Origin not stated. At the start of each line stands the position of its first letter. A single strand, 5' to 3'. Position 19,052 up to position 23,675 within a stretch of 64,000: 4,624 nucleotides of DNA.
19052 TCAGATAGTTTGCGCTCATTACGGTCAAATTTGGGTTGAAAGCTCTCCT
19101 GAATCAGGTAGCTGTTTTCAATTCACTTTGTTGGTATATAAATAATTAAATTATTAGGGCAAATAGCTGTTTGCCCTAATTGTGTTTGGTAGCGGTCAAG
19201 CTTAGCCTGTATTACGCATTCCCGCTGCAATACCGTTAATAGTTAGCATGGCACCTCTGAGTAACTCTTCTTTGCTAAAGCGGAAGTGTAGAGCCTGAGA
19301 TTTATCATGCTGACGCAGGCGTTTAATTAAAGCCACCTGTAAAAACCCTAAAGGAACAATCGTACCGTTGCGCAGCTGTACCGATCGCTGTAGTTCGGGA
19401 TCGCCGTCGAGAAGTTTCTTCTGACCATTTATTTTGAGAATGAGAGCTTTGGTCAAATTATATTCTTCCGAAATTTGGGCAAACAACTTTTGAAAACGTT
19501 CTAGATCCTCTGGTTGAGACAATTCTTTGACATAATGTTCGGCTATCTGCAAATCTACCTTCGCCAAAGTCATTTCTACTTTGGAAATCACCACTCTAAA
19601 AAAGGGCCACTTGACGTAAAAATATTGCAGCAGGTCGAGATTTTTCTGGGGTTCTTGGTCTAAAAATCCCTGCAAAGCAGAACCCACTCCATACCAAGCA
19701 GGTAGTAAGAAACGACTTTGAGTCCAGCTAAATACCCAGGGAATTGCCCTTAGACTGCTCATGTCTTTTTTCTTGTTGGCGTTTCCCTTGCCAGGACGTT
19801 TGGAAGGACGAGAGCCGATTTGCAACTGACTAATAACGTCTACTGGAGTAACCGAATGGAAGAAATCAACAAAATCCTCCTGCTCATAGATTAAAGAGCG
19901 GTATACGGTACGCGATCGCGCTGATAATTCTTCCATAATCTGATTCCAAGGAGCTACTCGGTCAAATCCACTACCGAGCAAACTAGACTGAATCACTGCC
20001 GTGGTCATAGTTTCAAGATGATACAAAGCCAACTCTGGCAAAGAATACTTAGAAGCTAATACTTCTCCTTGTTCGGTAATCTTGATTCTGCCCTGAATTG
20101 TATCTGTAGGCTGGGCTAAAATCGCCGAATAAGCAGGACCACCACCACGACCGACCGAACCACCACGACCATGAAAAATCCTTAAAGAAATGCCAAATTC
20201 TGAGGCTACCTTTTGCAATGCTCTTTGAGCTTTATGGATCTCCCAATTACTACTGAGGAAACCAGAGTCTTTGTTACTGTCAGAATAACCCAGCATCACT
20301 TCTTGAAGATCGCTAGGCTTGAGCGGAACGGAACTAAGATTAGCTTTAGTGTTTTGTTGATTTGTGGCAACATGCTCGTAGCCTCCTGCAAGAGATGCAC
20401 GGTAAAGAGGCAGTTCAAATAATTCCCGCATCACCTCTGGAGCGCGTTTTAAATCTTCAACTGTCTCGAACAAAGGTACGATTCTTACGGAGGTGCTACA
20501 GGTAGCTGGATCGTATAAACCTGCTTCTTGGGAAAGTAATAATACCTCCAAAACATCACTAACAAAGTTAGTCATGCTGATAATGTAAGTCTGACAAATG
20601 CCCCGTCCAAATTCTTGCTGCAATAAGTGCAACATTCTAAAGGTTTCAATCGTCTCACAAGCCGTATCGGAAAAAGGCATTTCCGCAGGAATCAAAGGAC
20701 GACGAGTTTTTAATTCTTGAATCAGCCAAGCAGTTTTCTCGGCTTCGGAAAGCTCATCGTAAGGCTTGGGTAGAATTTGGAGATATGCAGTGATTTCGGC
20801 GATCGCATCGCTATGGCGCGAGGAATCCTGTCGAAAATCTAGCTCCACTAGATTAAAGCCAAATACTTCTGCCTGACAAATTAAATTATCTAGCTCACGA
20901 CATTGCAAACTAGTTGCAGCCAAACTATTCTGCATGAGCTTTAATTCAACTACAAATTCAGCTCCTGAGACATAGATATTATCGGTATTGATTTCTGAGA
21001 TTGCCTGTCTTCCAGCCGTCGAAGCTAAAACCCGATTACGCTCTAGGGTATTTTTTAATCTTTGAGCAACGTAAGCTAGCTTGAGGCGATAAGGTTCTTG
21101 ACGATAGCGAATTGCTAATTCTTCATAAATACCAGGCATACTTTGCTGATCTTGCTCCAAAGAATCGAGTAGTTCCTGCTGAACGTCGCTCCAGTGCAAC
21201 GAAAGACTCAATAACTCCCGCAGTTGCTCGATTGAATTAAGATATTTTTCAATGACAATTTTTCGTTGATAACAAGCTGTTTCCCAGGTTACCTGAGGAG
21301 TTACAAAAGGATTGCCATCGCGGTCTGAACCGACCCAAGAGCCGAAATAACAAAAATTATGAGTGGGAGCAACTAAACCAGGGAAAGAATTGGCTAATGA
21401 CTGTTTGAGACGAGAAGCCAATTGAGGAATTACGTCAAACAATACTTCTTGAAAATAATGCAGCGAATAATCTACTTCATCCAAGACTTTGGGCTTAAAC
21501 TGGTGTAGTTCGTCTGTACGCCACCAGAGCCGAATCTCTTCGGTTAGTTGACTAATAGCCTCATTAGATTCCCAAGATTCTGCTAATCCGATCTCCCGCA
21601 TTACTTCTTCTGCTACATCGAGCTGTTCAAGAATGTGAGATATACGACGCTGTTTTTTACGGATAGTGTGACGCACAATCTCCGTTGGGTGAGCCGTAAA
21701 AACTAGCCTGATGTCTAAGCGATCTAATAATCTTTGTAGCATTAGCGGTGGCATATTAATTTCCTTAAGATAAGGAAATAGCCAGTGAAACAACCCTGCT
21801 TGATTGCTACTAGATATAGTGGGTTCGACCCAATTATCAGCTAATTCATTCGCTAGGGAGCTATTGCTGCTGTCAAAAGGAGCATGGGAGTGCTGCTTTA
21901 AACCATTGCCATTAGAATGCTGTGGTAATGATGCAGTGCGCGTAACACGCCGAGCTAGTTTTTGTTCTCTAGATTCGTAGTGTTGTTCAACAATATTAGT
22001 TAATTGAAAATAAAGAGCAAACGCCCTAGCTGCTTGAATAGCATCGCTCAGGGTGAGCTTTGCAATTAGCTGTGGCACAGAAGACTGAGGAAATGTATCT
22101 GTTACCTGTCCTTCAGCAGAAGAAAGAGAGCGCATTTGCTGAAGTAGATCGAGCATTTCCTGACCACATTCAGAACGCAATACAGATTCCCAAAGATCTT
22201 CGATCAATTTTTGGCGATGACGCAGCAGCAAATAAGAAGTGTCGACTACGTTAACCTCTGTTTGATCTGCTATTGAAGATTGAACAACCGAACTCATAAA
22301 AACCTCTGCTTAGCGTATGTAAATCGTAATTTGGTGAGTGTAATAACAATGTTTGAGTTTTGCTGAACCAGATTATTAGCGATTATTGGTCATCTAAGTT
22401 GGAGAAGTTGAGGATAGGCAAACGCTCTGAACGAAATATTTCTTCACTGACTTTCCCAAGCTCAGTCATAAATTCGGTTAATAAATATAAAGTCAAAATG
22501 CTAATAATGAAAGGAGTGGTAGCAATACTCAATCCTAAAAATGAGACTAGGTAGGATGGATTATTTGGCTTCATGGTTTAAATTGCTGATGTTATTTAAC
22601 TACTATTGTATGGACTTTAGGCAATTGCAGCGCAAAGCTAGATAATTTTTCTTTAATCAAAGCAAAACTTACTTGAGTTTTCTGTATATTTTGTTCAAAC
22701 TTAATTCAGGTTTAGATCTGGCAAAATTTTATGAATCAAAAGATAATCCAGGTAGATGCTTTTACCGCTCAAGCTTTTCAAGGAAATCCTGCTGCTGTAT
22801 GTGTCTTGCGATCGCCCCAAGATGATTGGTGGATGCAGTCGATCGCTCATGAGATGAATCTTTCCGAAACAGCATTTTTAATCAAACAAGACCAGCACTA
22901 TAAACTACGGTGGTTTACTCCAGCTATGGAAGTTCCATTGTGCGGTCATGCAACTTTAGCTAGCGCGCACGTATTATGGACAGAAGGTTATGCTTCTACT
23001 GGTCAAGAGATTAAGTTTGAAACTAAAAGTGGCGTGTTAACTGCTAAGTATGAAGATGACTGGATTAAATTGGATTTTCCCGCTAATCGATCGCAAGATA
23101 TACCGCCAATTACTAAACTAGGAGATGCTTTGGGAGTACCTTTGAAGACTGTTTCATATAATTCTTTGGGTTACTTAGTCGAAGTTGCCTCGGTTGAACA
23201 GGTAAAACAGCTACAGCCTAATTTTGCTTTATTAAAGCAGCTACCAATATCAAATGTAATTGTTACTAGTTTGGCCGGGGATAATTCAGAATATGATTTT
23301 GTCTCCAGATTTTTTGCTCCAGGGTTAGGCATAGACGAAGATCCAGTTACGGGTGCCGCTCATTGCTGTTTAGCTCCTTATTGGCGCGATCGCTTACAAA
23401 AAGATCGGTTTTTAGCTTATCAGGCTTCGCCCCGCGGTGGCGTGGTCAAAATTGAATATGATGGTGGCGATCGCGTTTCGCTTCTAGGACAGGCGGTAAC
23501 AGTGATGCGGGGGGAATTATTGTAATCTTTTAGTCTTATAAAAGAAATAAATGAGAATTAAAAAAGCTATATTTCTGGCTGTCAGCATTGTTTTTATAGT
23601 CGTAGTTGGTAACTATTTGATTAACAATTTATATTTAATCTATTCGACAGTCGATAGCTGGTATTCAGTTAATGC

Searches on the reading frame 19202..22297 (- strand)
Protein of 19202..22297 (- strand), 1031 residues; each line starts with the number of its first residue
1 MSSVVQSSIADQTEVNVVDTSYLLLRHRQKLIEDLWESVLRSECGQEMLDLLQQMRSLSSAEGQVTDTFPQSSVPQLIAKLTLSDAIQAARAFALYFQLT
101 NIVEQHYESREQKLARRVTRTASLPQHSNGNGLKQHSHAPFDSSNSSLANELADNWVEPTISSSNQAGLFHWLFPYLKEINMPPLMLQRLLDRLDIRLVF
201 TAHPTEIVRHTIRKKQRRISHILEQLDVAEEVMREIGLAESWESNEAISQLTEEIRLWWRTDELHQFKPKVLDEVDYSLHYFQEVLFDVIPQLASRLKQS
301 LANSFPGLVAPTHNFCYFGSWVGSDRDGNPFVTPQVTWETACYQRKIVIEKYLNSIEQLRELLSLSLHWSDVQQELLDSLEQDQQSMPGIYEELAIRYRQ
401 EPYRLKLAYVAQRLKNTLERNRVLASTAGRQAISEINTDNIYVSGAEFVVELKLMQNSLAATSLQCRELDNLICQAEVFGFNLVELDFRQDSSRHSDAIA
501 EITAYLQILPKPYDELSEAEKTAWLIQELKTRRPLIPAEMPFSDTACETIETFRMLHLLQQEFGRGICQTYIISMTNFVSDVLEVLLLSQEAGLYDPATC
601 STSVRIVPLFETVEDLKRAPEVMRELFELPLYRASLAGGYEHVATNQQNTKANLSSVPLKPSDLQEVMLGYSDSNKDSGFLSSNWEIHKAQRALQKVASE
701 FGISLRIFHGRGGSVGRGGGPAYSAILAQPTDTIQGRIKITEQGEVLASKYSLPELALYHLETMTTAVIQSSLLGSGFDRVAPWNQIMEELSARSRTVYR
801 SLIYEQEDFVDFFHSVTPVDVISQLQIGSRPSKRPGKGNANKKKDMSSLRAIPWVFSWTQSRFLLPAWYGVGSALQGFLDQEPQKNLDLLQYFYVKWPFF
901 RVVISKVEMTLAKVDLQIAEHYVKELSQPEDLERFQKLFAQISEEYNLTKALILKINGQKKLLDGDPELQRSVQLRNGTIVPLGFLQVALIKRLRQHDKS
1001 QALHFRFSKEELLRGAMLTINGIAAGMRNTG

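Call 50: search_protein_families(library=pfam, proteins=[window:19202-22297:-], max_evalue=0.0001)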
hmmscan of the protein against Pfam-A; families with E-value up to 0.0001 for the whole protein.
window:19202-22297:- (1031 aa): 1 family
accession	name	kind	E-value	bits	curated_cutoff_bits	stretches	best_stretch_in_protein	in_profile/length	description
PF00311.23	PEPcase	-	0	1211.4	22.4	1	25-1031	1-919/919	Phosphoenolpyruvate carboxylase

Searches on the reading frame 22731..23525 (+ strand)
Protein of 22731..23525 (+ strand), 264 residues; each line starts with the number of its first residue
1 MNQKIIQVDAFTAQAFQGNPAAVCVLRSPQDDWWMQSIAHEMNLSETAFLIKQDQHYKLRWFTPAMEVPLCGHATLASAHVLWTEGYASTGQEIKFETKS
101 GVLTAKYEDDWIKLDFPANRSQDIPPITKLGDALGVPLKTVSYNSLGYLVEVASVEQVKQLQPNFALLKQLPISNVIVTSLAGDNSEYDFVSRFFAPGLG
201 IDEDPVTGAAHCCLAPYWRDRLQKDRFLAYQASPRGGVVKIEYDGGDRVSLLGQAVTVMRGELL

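Call 57: search_protein_families(library=pfam, proteins=[window:22731-23525:+], max_evalue=0.0001)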
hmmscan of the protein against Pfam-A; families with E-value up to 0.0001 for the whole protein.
window:22731-23525:+ (264 aa): 1 family
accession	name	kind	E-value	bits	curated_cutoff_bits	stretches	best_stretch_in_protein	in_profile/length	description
PF02567.21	PhzC-PhzF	-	3.6e-71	240.4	27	1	8-261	1-281/281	Phenazine biosynthesis-like protein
